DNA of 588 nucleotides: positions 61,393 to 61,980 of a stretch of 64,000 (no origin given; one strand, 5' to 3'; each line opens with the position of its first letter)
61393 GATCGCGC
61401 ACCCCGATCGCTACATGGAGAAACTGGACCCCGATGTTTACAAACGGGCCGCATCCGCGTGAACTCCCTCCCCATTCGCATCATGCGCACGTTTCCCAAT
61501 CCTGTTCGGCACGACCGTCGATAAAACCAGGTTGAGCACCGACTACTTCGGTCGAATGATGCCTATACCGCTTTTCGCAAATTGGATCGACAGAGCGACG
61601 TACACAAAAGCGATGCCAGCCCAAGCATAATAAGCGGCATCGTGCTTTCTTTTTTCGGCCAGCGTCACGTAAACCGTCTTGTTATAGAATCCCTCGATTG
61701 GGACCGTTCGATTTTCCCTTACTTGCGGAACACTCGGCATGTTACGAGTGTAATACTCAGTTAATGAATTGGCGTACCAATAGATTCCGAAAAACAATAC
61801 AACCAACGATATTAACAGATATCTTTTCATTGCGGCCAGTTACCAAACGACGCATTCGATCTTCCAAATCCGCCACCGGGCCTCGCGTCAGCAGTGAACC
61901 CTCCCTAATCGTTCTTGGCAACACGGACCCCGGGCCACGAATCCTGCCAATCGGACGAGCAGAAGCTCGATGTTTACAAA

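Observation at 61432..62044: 459-bp low-GC insertion with a 95-aa membrane ORF, bracketed by 77-bp direct copies of the GNAT-end/argC-start junction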

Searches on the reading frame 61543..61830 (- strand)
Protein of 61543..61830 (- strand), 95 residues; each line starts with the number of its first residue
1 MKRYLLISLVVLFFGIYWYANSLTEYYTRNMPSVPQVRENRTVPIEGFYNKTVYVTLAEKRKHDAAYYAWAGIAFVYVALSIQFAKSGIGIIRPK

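Call 7: search_protein_families(library=pfam, proteins=[window:61543-61830:-], max_evalue=0.01)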
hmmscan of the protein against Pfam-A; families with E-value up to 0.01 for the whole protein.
window:61543-61830:- (95 aa): 0 families

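Call 8: find_homologous_proteins(query=window:61543-61830:-, max_evalue=10)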
Query window:61543-61830:- (95 aa): 1 proteins with E <= 10 among 4 candidates.
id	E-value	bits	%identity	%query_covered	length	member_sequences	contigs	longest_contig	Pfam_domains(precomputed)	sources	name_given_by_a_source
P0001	7.3e-35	137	100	68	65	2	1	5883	-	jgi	jgi:hypothetical protein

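Call 26: search_protein_representatives(protein=window:61543-61830:-)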
Query: 95 residues. Proteins with E-value up to 0.001 (for the whole library): 35; up to 1e-10: 3; up to 1e-30: 1. The best 35 are listed.
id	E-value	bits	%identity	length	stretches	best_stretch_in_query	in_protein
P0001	2.3e-35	136.5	100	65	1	31-95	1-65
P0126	3.1e-12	62.5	44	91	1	1-87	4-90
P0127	3.7e-11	59.1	40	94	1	1-87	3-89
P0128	1.6e-10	57.0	46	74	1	1-70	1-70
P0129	4.6e-08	49.2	39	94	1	2-81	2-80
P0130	8.5e-08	48.3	42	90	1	9-81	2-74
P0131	1.5e-07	47.5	44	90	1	13-76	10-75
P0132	2.8e-07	46.6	51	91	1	17-61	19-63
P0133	4.0e-07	46.2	46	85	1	19-87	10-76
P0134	9.6e-07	44.9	45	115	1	7-81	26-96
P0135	1.5e-06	44.4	41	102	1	8-70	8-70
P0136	2.0e-06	43.9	38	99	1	11-76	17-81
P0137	2.1e-06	43.9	46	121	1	11-74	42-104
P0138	2.7e-06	43.5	52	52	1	38-85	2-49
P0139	2.9e-06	43.4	37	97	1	8-84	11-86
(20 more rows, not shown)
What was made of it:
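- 35 homologues of 52-162 aa, mostly 85-121 aa (call 26).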

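Call 29: find_encoding_contigs(protein=P0126, flank=4000, max_places=4)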
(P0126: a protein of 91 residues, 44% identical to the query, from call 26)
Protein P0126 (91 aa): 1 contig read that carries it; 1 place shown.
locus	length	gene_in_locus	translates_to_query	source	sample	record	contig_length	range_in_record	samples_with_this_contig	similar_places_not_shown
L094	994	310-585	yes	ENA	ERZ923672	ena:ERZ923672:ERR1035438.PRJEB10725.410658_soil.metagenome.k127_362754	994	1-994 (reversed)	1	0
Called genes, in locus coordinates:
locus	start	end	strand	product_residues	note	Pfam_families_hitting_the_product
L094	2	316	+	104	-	?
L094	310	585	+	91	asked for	-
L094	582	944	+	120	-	-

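Call 30: find_homologous_proteins(query=A1, max_evalue=0.001)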
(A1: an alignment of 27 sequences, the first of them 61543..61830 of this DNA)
Query A1 (27 sequences) (95 aa, profile of the alignment): 12 proteins with E <= 0.001 among 1344 candidates.
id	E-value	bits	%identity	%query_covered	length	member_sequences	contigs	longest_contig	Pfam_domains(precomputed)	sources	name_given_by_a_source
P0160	7.5e-29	117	40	93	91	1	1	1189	-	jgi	jgi:hypothetical protein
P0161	7.5e-28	114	40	85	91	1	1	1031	-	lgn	-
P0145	9.3e-28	114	33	86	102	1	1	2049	-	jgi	jgi:hypothetical protein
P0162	3.4e-27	112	39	82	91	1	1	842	-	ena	-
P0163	4.8e-27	111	48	53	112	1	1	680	-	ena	-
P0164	7.6e-26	107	47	60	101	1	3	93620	-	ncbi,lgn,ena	-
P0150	2.1e-25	106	40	61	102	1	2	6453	-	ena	-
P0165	2.6e-25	106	41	91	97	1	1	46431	-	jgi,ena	-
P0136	2.3e-24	103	38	64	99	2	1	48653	-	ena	-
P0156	2.6e-24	103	31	85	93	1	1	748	-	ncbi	-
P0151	5.9e-21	92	36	77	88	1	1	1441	-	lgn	-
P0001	4.2e-15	73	100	68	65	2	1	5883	-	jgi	jgi:hypothetical protein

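Call 31: search_protein_families(library=phrogs, proteins=[window:61543-61830:-, P0126, P0127, P0131, P0139], max_evalue=1)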
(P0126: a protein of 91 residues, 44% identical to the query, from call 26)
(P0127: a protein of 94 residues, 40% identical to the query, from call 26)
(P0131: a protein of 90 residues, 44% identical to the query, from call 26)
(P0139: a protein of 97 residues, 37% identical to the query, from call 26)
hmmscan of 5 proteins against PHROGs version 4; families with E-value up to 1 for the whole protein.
window:61543-61830:- (95 aa): 2 families
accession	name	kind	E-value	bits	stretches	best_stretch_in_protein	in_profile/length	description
phrog_38578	-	unknown function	0.0071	16.9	1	6-60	10-65/238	-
phrog_30039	-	unknown function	0.047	15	1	6-51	7-52/63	-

P0126 (91 aa): 2 families
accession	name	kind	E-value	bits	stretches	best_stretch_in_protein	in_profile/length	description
phrog_33221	-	unknown function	0.22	12.3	1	68-82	19-33/42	-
phrog_17436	-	unknown function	0.39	11.6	0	4-20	1-15/29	-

P0127 (94 aa): 0 families

P0131 (90 aa): 1 family
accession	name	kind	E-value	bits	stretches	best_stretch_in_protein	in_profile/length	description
phrog_32004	-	unknown function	0.16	12.8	1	6-27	16-37/48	-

P0139 (97 aa): 0 families

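Call 32: search_protein_families(library=padloc, proteins=[window:61543-61830:-, P0126, P0127, P0131, P0139], max_evalue=1)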
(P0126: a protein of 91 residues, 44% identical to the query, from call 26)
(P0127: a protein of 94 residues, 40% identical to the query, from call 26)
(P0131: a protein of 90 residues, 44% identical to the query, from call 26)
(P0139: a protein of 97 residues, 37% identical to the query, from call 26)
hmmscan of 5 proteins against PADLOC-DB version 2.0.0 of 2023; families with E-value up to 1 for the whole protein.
window:61543-61830:- (95 aa): 0 families

P0126 (91 aa): 0 families

P0127 (94 aa): 0 families

P0131 (90 aa): 0 families

P0139 (97 aa): 0 families

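Call 33: find_encoding_contigs(protein=P0164, flank=5000, max_places=3)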
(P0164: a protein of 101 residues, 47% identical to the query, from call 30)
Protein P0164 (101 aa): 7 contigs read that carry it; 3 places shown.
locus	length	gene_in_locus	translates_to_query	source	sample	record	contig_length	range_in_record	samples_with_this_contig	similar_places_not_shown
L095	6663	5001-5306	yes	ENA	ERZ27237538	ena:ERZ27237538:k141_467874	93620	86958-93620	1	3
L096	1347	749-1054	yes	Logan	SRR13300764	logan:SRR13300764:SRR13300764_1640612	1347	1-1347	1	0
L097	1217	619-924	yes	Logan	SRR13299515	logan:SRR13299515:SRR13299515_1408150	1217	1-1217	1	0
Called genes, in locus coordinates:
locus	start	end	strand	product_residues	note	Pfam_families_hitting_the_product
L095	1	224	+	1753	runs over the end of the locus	PF05593:RHS_repeat (faint), PF28492:Beta_helix_4 (weak), PF13229:Beta_helix, PF28492:Beta_helix_4, PF13229:Beta_helix, PF28492:Beta_helix_4, PF13229:Beta_helix, PF28492:Beta_helix_4, +3 more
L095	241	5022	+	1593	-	PF03412:Peptidase_C39, PF20148:DUF6531 (weak), PF15283:DUF4595 (faint), PF05593:RHS_repeat (weak), PF25023:TEN_YD-shell, PF05593:RHS_repeat, PF25023:TEN_YD-shell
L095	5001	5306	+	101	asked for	-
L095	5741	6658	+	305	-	PF01797:Y1_Tnp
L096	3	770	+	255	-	?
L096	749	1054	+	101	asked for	-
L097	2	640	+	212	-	?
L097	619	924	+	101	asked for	-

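Call 34: find_encoding_contigs(protein=P0165, flank=5000, max_places=3)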
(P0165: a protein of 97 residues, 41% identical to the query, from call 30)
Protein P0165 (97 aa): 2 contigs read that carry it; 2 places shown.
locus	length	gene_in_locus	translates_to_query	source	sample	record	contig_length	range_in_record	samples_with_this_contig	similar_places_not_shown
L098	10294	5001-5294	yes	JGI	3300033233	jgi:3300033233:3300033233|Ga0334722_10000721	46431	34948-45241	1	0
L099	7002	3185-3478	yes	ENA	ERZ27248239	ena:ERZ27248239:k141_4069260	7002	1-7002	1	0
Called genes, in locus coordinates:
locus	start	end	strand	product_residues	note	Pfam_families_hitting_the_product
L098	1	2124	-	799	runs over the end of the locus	PF02518:HATPase_c, PF00204:DNA_gyraseB, PF01751:Toprim, PF00986:DNA_gyraseB_C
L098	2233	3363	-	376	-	PF00712:DNA_pol3_beta, PF02767:DNA_pol3_beta_2, PF02768:DNA_pol3_beta_3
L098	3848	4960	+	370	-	PF00144:Beta-lactamase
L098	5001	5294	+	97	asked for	-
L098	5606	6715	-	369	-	PF01008:IF-2B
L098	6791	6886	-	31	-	-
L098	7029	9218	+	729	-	PF03190:Thioredox_DsbH, PF13899:Thioredoxin_7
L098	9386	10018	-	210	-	PF00156:Pribosyltran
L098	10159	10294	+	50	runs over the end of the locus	-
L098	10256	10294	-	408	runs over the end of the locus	?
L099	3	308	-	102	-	?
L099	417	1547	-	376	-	PF00712:DNA_pol3_beta, PF02767:DNA_pol3_beta_2, PF02768:DNA_pol3_beta_3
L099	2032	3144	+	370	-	PF00144:Beta-lactamase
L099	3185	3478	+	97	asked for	-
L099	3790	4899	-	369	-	PF01008:IF-2B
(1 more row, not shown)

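Call 35: find_encoding_contigs(protein=P0136, flank=5000, max_places=3)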
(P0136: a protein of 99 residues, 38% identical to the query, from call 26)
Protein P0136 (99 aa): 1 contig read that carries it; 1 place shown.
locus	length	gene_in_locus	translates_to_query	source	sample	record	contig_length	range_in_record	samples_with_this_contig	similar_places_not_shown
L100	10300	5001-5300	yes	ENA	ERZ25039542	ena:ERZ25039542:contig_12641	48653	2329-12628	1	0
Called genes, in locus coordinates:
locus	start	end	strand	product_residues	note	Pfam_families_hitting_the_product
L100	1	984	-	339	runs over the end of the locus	PF05598:DUF772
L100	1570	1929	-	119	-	PF02371:Transposase_20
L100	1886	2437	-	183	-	PF01548:DEDD_Tnp_IS110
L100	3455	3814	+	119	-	-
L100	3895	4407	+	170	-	-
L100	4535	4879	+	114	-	PF20475:DUF6717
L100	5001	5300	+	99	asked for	-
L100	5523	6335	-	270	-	PF01609:DDE_Tnp_1, PF13751:DDE_Tnp_1_6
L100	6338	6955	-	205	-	PF05598:DUF772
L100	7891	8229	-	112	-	-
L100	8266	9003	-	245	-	PF13565:HTH_32 (weak), PF00665:rve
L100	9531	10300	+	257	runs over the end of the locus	PF00106:adh_short, PF08659:KR, PF13561:adh_short_C2, PF08643:DUF1776 (weak)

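Call 42: find_related_loci(query=A2, collection=metagenome_contigs, flank=4000)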
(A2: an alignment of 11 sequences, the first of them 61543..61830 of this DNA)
Query A2 (95 aa) in metagenome_contigs; peptide patterns used: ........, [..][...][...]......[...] (x = any residue, [..] = any of these).
53 stretches matched a pattern; 22 encode a relative of the query (tblastn E <= 1e-3); 22 distinct loci.
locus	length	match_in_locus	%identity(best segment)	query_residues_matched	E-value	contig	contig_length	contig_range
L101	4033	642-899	48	1-86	5e-22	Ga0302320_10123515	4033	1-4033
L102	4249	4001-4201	52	1-67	4e-21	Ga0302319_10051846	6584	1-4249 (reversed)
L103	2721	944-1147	49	20-87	3e-17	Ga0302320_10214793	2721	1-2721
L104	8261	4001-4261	44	1-87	7e-16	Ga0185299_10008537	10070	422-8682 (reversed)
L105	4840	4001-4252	37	3-86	1e-12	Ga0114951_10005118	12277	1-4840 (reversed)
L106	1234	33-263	39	17-95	2e-12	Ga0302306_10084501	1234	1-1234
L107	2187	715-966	37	3-86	5e-12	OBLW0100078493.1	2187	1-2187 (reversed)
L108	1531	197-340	51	25-73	3e-11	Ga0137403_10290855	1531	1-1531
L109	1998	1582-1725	51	25-73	4e-11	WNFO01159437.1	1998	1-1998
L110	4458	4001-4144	51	25-73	5e-11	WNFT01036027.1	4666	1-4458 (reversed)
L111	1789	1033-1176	51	25-73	4e-11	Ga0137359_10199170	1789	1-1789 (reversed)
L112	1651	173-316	51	25-73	4e-11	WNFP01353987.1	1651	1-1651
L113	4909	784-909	55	23-64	3e-10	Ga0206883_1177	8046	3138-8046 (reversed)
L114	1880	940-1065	48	19-60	4e-9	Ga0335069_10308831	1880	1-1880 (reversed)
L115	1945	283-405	54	22-62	2e-8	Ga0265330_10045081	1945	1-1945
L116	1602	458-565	47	25-60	2e-8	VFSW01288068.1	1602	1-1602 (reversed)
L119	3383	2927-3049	51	22-62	2e-7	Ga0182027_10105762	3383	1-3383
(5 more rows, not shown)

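Call 55: search_protein_families(library=pfam, proteins=[L095:241-5022:+, L102:3-3995:+, L104:2877-3995:+, L119:1365-2858:+], max_evalue=0.01)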
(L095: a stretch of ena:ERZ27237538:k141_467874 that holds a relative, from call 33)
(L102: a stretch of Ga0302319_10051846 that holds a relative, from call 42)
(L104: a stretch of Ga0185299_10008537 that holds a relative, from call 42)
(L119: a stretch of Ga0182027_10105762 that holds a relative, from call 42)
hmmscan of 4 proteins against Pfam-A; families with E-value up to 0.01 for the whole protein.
L095:241-5022:+ (1593 aa): 9 families
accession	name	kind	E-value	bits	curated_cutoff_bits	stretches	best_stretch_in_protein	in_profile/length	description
PF05593.20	RHS_repeat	-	1.4e-69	229.8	22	12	1031-1067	1-37/38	RHS Repeat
PF03412.21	Peptidase_C39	-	7e-15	55.5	22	1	233-356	12-130/133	Peptidase C39 family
PF15283.12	DUF4595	-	1.8e-14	54.6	34.2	2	575-678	28-132/202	Domain of unknown function (DUF4595) with porin-like fold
PF25023.1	TEN_YD-shell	-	3.4e-08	32.5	50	1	954-1051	52-150/909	Teneurin YD-shell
PF20148.4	DUF6531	-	3.5e-07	30.9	24.1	1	462-517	21-74/74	Domain of unknown function (DUF6531)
PF14559.12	TPR_19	-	0.00025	21.7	25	0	145-207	4-57/68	Tetratricopeptide repeat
PF13174.12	TPR_6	-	0.00037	21.4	26.3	0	133-161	1-29/33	Tetratricopeptide repeat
PF13428.12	TPR_14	-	0.0013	19.6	23.5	0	106-135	12-41/44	Tetratricopeptide repeat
PF13432.12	TPR_16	-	0.0074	17.2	32.7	0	140-194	5-50/65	Tetratricopeptide repeat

L102:3-3995:+ (1331 aa): 1 family
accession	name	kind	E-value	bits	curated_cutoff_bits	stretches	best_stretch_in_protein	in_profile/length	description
PF05593.20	RHS_repeat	-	6e-20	71.6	22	0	773-802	1-30/38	RHS Repeat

L104:2877-3995:+ (373 aa): 0 families

L119:1365-2858:+ (498 aa): 0 families

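Call 68: search_solved_structures(query=A1, max_evalue=1)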
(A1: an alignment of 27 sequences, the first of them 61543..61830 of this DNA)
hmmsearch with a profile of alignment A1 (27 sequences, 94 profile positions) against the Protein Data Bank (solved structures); distinct sequences matched with E-value up to 1: 0.

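Call 69: search_protein_families(library=ncbifam, proteins=[window:61543-61830:-, P0126, P0164, P0165], max_evalue=0.01)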
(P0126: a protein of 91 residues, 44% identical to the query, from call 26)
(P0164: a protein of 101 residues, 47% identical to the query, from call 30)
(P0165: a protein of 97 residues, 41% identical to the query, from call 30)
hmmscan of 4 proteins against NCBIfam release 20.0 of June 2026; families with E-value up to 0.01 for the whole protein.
window:61543-61830:- (95 aa): 0 families

P0126 (91 aa): 0 families

P0164 (101 aa): 0 families

P0165 (97 aa): 0 families

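Call 73: find_encoding_contigs(protein=window:61543-61830:-, flank=3000, max_places=10)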
Protein window:61543-61830:- (95 aa): 5 contigs read that carry it; 4 places shown.
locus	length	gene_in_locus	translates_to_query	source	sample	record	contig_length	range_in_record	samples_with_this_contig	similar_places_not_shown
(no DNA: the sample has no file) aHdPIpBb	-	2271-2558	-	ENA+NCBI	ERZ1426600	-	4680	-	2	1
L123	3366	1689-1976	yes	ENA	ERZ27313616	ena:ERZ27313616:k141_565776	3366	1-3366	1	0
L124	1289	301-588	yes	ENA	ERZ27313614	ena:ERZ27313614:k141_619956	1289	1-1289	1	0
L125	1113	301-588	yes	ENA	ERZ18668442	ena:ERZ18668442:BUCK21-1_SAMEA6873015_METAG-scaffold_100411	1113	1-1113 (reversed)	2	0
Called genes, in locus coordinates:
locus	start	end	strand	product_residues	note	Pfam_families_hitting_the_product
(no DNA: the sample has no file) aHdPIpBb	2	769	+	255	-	?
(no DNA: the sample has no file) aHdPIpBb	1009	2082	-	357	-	PF01118:Semialdhyde_dh, PF22698:Semialdhyde_dhC_1, PF02774:Semialdhyde_dhC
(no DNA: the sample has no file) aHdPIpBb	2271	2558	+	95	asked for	-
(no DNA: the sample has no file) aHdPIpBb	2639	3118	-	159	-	PF00583:Acetyltransf_1 (weak), PF13508:Acetyltransf_7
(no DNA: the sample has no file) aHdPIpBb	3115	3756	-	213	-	PF04299:FMN_bind_2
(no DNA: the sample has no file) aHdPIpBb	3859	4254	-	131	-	PF00380:Ribosomal_S9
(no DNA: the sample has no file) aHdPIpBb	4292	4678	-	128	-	?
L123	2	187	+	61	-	?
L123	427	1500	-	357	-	PF01118:Semialdhyde_dh, PF22698:Semialdhyde_dhC_1, PF02774:Semialdhyde_dhC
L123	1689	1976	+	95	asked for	-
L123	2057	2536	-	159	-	PF00583:Acetyltransf_1 (weak), PF13508:Acetyltransf_7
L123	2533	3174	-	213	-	PF04299:FMN_bind_2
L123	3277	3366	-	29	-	?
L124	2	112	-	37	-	?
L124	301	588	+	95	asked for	-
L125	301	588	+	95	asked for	-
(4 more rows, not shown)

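Call 92: predict_structure(alignment_id=A1)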
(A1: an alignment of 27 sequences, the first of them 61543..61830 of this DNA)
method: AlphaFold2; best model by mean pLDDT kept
length: 95 residues; sequences in the alignment: 27
mean_pLDDT: 93.8   pTM: 0.78
mean pLDDT of the five models: 93.8, 93.8, 93.7, 92.6, 91.9
residues with pLDDT >= 90: 82; 70-90: 6; 50-70: 7; < 50: 0
segments of 3 or more residues with pLDDT < 50: none
pLDDT, mean of each block of 10 residues (from residue 1): 92 98 98 98 97 98 98 97 84 61
secondary structure, 60 per line:
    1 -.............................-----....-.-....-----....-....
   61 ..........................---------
elements in order: H2-30 E43-46 E52-55 H57-86
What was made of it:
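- Model pLDDT 93.8 (call 92).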

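Call 94: fold_search(model_id=the predicted structure, library=pdb)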
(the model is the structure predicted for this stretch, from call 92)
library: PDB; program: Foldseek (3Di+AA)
matches with E <= 10: 43; with E <= 0.001: 0
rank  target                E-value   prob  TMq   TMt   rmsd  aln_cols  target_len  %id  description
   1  1fxk_B                2.8e+00  0.25  0.58  0.51   8.3        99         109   10  CRYSTAL STRUCTURE OF ARCHAEAL PREFOLDIN (GIMC). (released 2000-12-06)
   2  7xnh_A                3.7e+00  0.06  0.28  0.18   8.4        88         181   15  Human Cx36/GJD2 gap junction channel with pore-lining N-terminal helices in soybean lipids (released 2023-03-22)
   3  6i5f_B                4.0e+00  0.07  0.25  0.05   5.5        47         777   17  Crystal structure of DNA-free E.coli MutS P839E dimer mutant (released 2019-08-14)
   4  6kfh_A                4.0e+00  0.05  0.29  0.13  11.4        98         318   13  Undocked hemichannel of an N-terminal deletion mutant of INX-6 in a nanodisc (released 2020-02-12)
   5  1vk2                  4.0e+00  0.03  0.15  0.08  10.7        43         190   16  Crystal structure of Uracil-DNA glycosylase (TM0511) from Thermotoga maritima at 1.90 A resolution (released 2004-05-04)
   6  1fxk_A                4.2e+00  0.18  0.57  0.52   8.1        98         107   10  CRYSTAL STRUCTURE OF ARCHAEAL PREFOLDIN (GIMC). (released 2000-12-06)
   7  7ai6_B                4.2e+00  0.07  0.34  0.07   8.6        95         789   12  MutS in mismatch bound state (released 2021-03-31)
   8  1fxk_C                4.2e+00  0.05  0.29  0.21  11.1       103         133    7  CRYSTAL STRUCTURE OF ARCHAEAL PREFOLDIN (GIMC). (released 2000-12-06)
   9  2zqm                  4.5e+00  0.16  0.59  0.50   9.1       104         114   12  Crystal structure of the prefoldin beta subunit from Thermococcus strain KS-1 (released 2008-08-26)
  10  8auw_C                4.9e+00  0.35  0.61  0.37   2.8        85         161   13  Cryo-EM structure of human BIRC6 in complex with SMAC. (released 2023-02-15)
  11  5fr0                  4.9e+00  0.04  0.26  0.07   9.7        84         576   15  The details of glycolipid glycan hydrolysis by the structural analysis of a family 123 glycoside hydrolase from Clostrid (released 2016-03-30)
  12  3zlj_B                5.6e+00  0.06  0.36  0.07   8.5        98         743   12  CRYSTAL STRUCTURE OF FULL-LENGTH E.COLI DNA MISMATCH REPAIR PROTEIN MUTS D835R MUTANT IN COMPLEX WITH GT MISMATCHED DN (released 2013-07-17)
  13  1e3m_B                5.9e+00  0.06  0.35  0.07   8.4        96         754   11  The crystal structure of E. coli MutS binding to DNA with a G:T mismatch (released 2000-11-01)
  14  9z8m_A                5.9e+00  0.04  0.29  0.20   8.1        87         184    9  Gated state sheep connexin-46 in DMPC nanodiscs at neutral pH (released 2026-01-28)
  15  1zvp_B                5.9e+00  0.03  0.18  0.15   4.4        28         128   21  Crystal Structure of a Protein of Unknown Function VC0802 from Vibrio cholerae, Possible Transport Protein (released 2005-07-19)
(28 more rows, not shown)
